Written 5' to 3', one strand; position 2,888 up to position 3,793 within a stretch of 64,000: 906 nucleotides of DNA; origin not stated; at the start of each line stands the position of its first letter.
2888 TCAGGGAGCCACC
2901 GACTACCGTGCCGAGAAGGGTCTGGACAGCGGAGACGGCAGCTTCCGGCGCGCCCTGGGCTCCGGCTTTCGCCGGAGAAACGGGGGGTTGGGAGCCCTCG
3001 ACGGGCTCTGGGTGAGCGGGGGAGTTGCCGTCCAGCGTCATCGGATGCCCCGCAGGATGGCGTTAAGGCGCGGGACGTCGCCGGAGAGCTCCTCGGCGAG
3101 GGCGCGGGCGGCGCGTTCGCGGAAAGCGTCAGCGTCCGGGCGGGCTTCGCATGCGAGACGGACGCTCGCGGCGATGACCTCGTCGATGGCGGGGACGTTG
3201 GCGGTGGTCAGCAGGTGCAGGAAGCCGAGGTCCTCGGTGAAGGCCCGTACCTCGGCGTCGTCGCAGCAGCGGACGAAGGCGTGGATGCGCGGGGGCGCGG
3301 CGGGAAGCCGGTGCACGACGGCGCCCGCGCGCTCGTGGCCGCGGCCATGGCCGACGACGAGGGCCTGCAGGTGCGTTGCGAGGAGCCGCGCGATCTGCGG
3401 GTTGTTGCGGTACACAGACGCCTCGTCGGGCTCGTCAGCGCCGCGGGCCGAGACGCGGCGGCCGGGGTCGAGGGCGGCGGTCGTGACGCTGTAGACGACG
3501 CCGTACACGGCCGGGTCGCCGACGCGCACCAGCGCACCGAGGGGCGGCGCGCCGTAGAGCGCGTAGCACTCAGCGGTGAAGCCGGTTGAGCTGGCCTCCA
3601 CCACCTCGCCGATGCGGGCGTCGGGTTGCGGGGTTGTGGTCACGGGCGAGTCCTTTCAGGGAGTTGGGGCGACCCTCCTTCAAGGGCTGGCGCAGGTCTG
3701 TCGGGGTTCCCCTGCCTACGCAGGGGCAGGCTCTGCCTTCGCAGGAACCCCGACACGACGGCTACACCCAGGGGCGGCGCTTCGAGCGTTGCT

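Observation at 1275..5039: Three-gene nurA / stand-alone HAS-barrel / herA operon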

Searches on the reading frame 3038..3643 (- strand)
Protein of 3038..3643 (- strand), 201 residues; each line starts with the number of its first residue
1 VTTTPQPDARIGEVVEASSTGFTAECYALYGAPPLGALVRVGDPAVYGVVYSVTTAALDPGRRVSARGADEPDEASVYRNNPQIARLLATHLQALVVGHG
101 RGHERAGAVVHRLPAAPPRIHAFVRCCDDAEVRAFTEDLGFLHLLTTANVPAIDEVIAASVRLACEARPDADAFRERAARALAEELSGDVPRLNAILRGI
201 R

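Call 3: search_protein_families(library=pfam, proteins=[window:3038-3643:-], max_evalue=1)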
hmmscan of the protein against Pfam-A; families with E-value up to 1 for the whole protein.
window:3038-3643:- (201 aa): 0 families

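Call 4: search_protein_families(library=padloc, proteins=[window:3038-3643:-], max_evalue=1)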
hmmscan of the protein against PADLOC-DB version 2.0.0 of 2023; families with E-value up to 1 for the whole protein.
window:3038-3643:- (201 aa): 0 families

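Call 5: search_protein_families(library=ncbifam, proteins=[window:3038-3643:-], max_evalue=1)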
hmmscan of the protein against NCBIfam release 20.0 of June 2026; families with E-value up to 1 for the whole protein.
window:3038-3643:- (201 aa): 0 families

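Call 7: find_homologous_proteins(query=window:3038-3643:-, max_evalue=0.001)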
Query window:3038-3643:- (201 aa): 221 proteins with E <= 0.001 among 2726 candidates; the best 120 are listed.
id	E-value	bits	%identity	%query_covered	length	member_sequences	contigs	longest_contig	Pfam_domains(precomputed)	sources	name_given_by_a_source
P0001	2.7e-125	433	100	100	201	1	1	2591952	-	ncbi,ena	-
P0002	2.4e-109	381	92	100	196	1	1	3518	-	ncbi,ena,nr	ncbi:MAG: hypothetical protein OXK21_08255 [Chloroflexota bacterium]|nr:hypothetical protein [Chloro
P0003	3.2e-103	361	87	100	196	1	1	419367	-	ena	-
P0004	1.9e-102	359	87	100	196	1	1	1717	-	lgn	-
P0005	4.9e-101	354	86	100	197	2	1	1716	-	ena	-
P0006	7.9e-101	354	84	100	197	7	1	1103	-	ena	-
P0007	8.5e-100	350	84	100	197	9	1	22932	-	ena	-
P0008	5.6e-99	347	85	100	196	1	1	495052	-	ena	-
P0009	6.2e-98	344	80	100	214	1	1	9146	-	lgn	-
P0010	8.0e-98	344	82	100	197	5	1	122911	-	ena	-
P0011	4.0e-96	338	83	100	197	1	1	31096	-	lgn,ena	-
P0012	5.9e-96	338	81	100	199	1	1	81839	-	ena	-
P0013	3.0e-95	335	82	100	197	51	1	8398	-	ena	-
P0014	2.9e-94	332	80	100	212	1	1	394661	-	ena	-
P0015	1.2e-93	330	82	100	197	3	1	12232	-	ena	-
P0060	1.1e-51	193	54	97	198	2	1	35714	-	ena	-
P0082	1.0e-48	184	50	99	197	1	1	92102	-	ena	-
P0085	1.8e-48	183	51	99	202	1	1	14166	PF09378.17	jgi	jgi:hypothetical protein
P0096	7.1e-47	178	53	96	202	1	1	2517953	-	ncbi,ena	-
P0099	3.2e-46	175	49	96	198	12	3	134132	-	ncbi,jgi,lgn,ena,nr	ncbi:MAG: hypothetical protein VX800_03130 [Chloroflexota bacterium]|nr:hypothetical protein [Chloro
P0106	7.3e-45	171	49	99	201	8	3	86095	-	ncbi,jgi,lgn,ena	jgi:hypothetical protein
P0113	1.7e-43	167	49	94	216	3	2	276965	-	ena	-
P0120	2.7e-42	163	48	99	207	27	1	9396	-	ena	-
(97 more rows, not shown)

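Call 8: search_solved_structures(query=window:3038-3643:-, max_evalue=10, show_alignments=2)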
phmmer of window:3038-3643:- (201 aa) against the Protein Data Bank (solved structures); distinct sequences matched with E-value up to 10: 1.
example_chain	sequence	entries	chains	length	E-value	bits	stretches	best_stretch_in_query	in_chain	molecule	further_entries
2nbg_A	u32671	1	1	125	0.025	17.5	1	37-85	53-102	Translation initiation factor IF-2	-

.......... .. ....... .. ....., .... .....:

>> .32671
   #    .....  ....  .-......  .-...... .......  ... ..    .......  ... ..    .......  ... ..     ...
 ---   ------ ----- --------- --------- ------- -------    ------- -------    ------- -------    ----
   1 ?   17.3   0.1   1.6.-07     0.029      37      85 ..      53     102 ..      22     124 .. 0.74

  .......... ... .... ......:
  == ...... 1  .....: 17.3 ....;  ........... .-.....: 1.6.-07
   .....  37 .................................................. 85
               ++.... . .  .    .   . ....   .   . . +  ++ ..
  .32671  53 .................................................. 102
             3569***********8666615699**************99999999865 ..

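Call 11: search_protein_families(library=pfam, alignment_id=A1, max_evalue=1)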
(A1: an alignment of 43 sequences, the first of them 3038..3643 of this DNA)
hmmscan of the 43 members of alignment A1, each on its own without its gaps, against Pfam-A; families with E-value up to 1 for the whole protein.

A. member 1, window:3038-3643:- (201 aa): 0 families

B. families by the number of members that match (of 43 scanned): 10 families
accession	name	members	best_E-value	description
PF09378.16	HAS-barrel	13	8.6e-06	HAS barrel domain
PF15531.11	Ntox27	2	0.0055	Bacterial toxin 27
PF00561.26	Abhydrolase_1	1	0.03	alpha/beta hydrolase fold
PF17463.7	GP79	1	0.031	Gene product 79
PF02109.21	DAD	1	0.036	DAD family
PF09280.16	XPC-binding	1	0.062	XPC-binding domain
PF22739.2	NA-iREase3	1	0.094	NACHT-associated inactive Restriction Endonuclease 2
PF03790.18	KNOX1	1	0.16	KNOX1 domain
PF07892.16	DUF1667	1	0.17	Protein of unknown function (DUF1667)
PF00226.36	DnaJ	1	0.2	DnaJ domain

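Call 12: search_solved_structures(query=A1, max_evalue=10, show_alignments=3)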
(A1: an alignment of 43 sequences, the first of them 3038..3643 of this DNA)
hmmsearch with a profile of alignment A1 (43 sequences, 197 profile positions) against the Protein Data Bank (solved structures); distinct sequences matched with E-value up to 10: 0.

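Call 15: find_related_loci(query=A2, collection=genome_contigs, flank=6000)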
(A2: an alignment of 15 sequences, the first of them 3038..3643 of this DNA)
Query A2 (201 aa) in genome_contigs; peptide patterns used: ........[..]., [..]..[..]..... (x = any residue, [..] = any of these).
51 stretches matched a pattern; 46 encode a relative of the query (tblastn E <= 1e-3); 46 distinct loci.
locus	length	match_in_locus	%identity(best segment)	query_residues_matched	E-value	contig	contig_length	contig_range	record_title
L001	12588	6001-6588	82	1-201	3e-102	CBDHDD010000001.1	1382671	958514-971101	MAG: Dehalococcoidia bacterium isolate e1889495-a2da-40f9-909c-8269d7dc74c2 genome assembly, contig: contig_1, whole gen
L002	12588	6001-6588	81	1-200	2e-100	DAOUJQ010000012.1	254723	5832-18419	MAG TPA_asm: Dehalococcoidia bacterium isolate S34_275 k113_1502221, whole genome shotgun sequence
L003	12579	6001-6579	80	1-200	2e-96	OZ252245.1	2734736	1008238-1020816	MAG: Dehalococcoidia bacterium isolate fb20be2c-8140-4140-b1fe-3b9480cc7f3d genome assembly, chromosome: 1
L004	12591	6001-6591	81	1-201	3e-95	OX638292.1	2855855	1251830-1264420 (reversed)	MAG: uncultured Dehalococcoidia bacterium isolate 695a8b18-9d85-47ae-89af-9793d4c73328 genome assembly, chromosome: 1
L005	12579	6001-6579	79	1-200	6e-95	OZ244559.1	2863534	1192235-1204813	MAG: Dehalococcoidia bacterium isolate 59ee8d7c-4f04-4942-b4cb-4e6b98ad6235 genome assembly, chromosome: 1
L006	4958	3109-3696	69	1-200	4e-85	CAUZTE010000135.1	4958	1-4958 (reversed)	MAG: Dehalococcoidia bacterium isolate CB9_331.17 genome assembly, contig: Ga0302133_10012182, whole genome shotgun sequ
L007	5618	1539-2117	67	3-200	4e-83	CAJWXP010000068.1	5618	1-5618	MAG TPA_asm: uncultured Dehalococcoidia bacterium isolate ERR599008_bin.23_MetaBAT_v2.12.1_MAG genome assembly, contig:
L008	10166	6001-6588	66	1-200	3e-82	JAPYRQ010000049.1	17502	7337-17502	MAG: Dehalococcoidia bacterium isolate PW3.metabat2.181 PW3_4496_length_17502_cov_8.225139, whole genome shotgun sequenc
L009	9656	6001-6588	67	1-200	3e-82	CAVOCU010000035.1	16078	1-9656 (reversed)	MAG: Dehalococcoidia bacterium isolate CBN3_323.52 genome assembly, contig: Ga0302135_10001113, whole genome shotgun seq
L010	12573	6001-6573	59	6-200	5e-65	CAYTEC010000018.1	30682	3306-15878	MAG TPA_asm: uncultured Dehalococcoidia bacterium isolate SRP308112_co1_438 genome assembly, contig: NODE_1935_length_30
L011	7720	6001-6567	58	10-201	3e-62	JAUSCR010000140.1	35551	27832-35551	MAG: Dehalococcoidia bacterium isolate E14_concoct.bin.151_sub E14_k141_851503, whole genome shotgun sequence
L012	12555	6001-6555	57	10-198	1e-61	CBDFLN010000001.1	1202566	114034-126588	MAG: Dehalococcoidia bacterium isolate 003fc3b9-e64e-4308-b6bf-e309b32d3edc genome assembly, contig: contig_1, whole gen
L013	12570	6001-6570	56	9-201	2e-59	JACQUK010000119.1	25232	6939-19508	MAG: Chloroflexi bacterium isolate NC_groundwater_1435_Ag_S-0.65um_64_30 S_p65_S5_coassembly_k141_4034689, whole genome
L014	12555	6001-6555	55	10-198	3e-58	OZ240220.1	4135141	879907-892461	MAG: Dehalococcoidia bacterium isolate 5401f4a5-0ad6-4284-832a-6e7f5ecae1d1 genome assembly, chromosome: 1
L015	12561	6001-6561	53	10-200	3e-57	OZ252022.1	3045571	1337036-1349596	MAG: Dehalococcoidia bacterium isolate 06bcde79-657e-4a1d-bd84-e3996ea03b32 genome assembly, chromosome: 1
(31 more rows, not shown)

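Call 18: predict_structure(alignment_id=A1)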
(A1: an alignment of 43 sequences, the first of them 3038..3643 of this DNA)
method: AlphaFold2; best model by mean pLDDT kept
length: 201 residues; sequences in the alignment: 43
mean_pLDDT: 92.8   pTM: 0.87
mean pLDDT of the five models: 92.8, 91.9, 91.8, 91.3, 91.2
residues with pLDDT >= 90: 172; 70-90: 16; 50-70: 8; < 50: 5
segments of 3 or more residues with pLDDT < 50: 1-4
pLDDT, mean of each block of 10 residues (from residue 1): 60 98 97 97 96 95 90 94 93 95 68 95 96 96 97 98 98 98 98 98 95
secondary structure, 60 per line:
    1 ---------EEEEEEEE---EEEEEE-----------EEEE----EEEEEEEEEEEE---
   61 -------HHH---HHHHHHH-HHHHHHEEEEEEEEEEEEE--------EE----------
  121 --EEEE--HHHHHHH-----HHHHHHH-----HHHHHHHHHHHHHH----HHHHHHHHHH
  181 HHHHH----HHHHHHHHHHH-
elements in order: E10-17 E21-26 E38-41 E46-57 H74-80 H82-87 E88-100 E123-126 H129-135 H141-147 H153-166 H171-185 H190-200

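Call 21: fold_search(model_id=the predicted structure, library=pdb)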
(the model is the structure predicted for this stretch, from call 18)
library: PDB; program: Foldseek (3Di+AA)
matches with E <= 10: 303; with E <= 0.001: 40
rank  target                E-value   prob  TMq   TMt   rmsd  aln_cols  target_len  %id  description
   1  4d2i_B                2.3e-06  1.00  0.41  0.19   5.7       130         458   15  Crystal structure of the HerA hexameric DNA translocase from Sulfolobus solfataricus bound to AMP-PNP (released 2014-12-03)
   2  9x1m_A                2.4e-06  1.00  0.47  0.18   4.6       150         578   15  The cryo-EM structure of HerA-NurA complex with AMPPNP and dsDNA from Thermococcus kodakarensis (released 2026-02-04)
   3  4d2i_A                3.5e-06  1.00  0.41  0.19   5.8       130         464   15  Crystal structure of the HerA hexameric DNA translocase from Sulfolobus solfataricus bound to AMP-PNP (released 2014-12-03)
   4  9x1l_A                2.1e-05  1.00  0.42  0.17   7.2       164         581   12  The cryo-EM structure of HerA-NurA complex with AMPPNP from Thermococcus kodakarensis (released 2026-02-04)
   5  8ziq_N                2.7e-05  1.00  0.43  0.16   3.3       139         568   10  HerA-DUF4297 complex with DNA (released 2025-03-12)
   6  8zit_Q                5.1e-05  1.00  0.42  0.15   4.3       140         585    9  DUF4297-HerA complex with DNA and ATPgamaS (released 2025-03-12)
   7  8ziq_O                6.4e-05  1.00  0.44  0.17   3.5       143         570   10  HerA-DUF4297 complex with DNA (released 2025-03-12)
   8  8zir_R                8.6e-05  1.00  0.43  0.17   3.6       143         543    9  DUF4297-HerA complex (released 2025-03-12)
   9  9c1n_R                1.2e-04  1.00  0.43  0.16   4.3       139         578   14  HerA-DUF4297 assembly 2 (released 2025-06-04)
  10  8ziq_M                1.5e-04  1.00  0.45  0.17   3.2       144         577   10  HerA-DUF4297 complex with DNA (released 2025-03-12)
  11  8yhx_A                1.5e-04  1.00  0.39  0.15   6.9       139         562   13  Cryo-EM structure of the trimeric HerA (released 2024-11-06)
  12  8zir_N                1.6e-04  1.00  0.43  0.17   4.2       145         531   10  DUF4297-HerA complex (released 2025-03-12)
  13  9c1m_Q                1.8e-04  1.00  0.41  0.15   4.2       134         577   15  HerA-DUF assembly 1 (released 2025-06-04)
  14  7wrw_A                2.1e-04  1.00  0.35  0.14   6.4       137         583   21  Structure of Deinococcus radiodurans HerA (released 2023-02-01)
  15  8zit_M                2.3e-04  1.00  0.45  0.16   2.9       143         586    9  DUF4297-HerA complex with DNA and ATPgamaS (released 2025-03-12)
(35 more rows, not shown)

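Call 36: search_protein_representatives(alignment_id=A1)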
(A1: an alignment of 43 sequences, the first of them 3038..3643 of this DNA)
Query: 43 sequences, 197 profile positions. Proteins with E-value up to 0.001 (for the whole library): 1067; up to 1e-10: 736; up to 1e-30: 266. The best 150 are listed.
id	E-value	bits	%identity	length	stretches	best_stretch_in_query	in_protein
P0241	3.7e-78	277.8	-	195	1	4-195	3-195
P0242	4.8e-77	274.2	-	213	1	7-196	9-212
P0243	3.6e-76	271.4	-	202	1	3-196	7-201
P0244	5.5e-75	267.5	-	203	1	5-196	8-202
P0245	7.1e-75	267.1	-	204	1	7-196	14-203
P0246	1.8e-72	259.3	-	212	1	6-195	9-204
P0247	5.4e-72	257.7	-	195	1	4-196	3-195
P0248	1.6e-71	256.2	-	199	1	6-196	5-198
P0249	8.8e-71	253.8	-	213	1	4-196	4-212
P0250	8.3e-70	250.6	-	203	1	3-196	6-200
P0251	3.0e-69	248.8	-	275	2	4-103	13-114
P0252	1.4e-67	243.3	-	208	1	7-195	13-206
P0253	2.3e-67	242.7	-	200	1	7-196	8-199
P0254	3.1e-67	242.2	-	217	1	8-196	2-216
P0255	2.1e-66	239.5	-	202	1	8-196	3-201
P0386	8.4e-42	159.2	-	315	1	7-195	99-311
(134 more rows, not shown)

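Call 39: search_dna_similar(query=window:3038-3643:-, collection=plasmids, mode=protein, max_evalue=0.01)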
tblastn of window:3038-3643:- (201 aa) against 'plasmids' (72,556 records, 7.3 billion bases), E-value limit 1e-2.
No match.

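Call 40: search_dna_similar(query=window:3038-3643:-, collection=phages, mode=protein, max_evalue=0.01)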
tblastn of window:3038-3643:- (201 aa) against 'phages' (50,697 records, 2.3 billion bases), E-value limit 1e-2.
No match.

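Call 41: find_homologous_proteins(query=P0386, max_evalue=0.001)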
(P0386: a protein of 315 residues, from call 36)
Query P0386 (315 aa): 61 proteins with E <= 0.001 among 8000 candidates.
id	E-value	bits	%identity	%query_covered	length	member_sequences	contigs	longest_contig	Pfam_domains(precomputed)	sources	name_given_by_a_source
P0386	2.7e-204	696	100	100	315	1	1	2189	-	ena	-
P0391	2.3e-74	269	53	72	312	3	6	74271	-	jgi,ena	-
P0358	2.5e-74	269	55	69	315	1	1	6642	-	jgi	-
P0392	7.3e-74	267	62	40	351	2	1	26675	-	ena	-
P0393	9.1e-70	254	61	69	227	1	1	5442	-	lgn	-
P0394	1.5e-69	253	54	67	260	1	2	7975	-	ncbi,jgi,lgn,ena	-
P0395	4.1e-69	252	64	67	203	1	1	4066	-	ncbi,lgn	-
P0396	8.8e-68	247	54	69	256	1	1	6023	-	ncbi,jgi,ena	-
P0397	2.4e-67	246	50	67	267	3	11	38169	-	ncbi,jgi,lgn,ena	-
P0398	5.1e-67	245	68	35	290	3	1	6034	-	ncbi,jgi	-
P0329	7.9e-67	244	59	70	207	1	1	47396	-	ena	-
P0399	2.5e-66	243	60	70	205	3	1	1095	-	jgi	jgi:hypothetical protein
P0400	3.0e-66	242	47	68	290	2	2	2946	-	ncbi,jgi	-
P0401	3.3e-66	242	63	30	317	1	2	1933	-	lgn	-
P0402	3.9e-66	242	49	67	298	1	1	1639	-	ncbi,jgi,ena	-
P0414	1.5e-64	237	59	67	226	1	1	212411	-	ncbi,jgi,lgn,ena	-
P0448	2.4e-14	72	33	68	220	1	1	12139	-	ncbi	ncbi:MAG: hypothetical protein ACKVVP_01055 [Chloroflexota bacterium]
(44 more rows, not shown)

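Call 42: find_encoding_contigs(protein=P0414, flank=6000, max_places=2)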
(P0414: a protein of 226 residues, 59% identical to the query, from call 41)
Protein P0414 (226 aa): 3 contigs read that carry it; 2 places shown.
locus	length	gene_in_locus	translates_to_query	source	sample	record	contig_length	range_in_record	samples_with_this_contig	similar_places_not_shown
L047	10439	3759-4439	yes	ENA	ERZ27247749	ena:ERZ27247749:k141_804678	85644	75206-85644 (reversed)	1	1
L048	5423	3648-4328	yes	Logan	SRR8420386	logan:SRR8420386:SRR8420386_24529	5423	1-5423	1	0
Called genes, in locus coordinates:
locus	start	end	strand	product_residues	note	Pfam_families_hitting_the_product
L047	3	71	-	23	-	?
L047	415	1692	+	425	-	PF07690:MFS_1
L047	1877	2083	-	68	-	-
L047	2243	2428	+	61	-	-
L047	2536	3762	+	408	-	PF09376:NurA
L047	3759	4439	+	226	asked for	-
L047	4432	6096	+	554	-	PF01935:DUF87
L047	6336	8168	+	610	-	PF08439:Peptidase_M3_N, PF01432:Peptidase_M3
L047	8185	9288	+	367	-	PF02073:Peptidase_M29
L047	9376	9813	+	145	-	PF01894:YjbQ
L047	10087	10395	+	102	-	-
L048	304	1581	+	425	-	PF07690:MFS_1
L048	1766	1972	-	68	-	-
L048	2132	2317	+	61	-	-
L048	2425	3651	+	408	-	PF09376:NurA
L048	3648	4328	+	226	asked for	-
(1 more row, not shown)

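Call 43: find_encoding_contigs(protein=P0448, flank=6000, max_places=2)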
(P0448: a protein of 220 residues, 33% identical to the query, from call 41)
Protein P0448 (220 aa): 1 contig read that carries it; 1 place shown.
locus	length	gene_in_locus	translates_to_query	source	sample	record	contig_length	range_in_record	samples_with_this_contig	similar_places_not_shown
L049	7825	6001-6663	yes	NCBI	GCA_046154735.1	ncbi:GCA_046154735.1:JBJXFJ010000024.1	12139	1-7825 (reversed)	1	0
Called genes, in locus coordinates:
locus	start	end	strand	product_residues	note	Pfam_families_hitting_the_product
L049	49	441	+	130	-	-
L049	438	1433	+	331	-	PF00294:PfkB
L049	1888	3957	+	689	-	PF00069:Pkinase, PF07714:PK_Tyr_Ser-Thr, PF03109:ABC1, PF13428:TPR_14 (faint)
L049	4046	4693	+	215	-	PF00300:His_Phos_1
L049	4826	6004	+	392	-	PF09376:NurA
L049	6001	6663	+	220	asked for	-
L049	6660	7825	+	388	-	PF09378:HAS-barrel, PF01935:DUF87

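Call 44: find_encoding_contigs(protein=P0391, flank=6000, max_places=2)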
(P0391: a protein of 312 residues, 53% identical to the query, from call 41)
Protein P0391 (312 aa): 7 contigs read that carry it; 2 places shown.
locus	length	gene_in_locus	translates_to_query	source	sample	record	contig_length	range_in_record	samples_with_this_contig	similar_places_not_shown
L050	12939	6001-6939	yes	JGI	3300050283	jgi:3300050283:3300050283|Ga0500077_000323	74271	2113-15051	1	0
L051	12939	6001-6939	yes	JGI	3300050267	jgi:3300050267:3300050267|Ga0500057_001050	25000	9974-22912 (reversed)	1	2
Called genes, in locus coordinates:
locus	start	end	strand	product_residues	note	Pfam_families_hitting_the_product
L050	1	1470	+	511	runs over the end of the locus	PF00464:SHMT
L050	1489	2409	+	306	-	PF03583:LIP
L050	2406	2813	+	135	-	PF03583:LIP (weak)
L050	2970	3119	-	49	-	-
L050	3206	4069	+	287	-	PF00149:Metallophos, PF12850:Metallophos_2 (faint)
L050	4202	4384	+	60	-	-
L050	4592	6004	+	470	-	PF09376:NurA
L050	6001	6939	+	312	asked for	-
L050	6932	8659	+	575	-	PF01935:DUF87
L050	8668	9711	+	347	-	PF09243:Rsm22, PF13649:Methyltransf_25 (weak)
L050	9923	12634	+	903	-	-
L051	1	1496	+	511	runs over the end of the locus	PF00464:SHMT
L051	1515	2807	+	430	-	PF03583:LIP, PF12146:Hydrolase_4 (faint)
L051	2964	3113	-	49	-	-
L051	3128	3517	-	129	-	-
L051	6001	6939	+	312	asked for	-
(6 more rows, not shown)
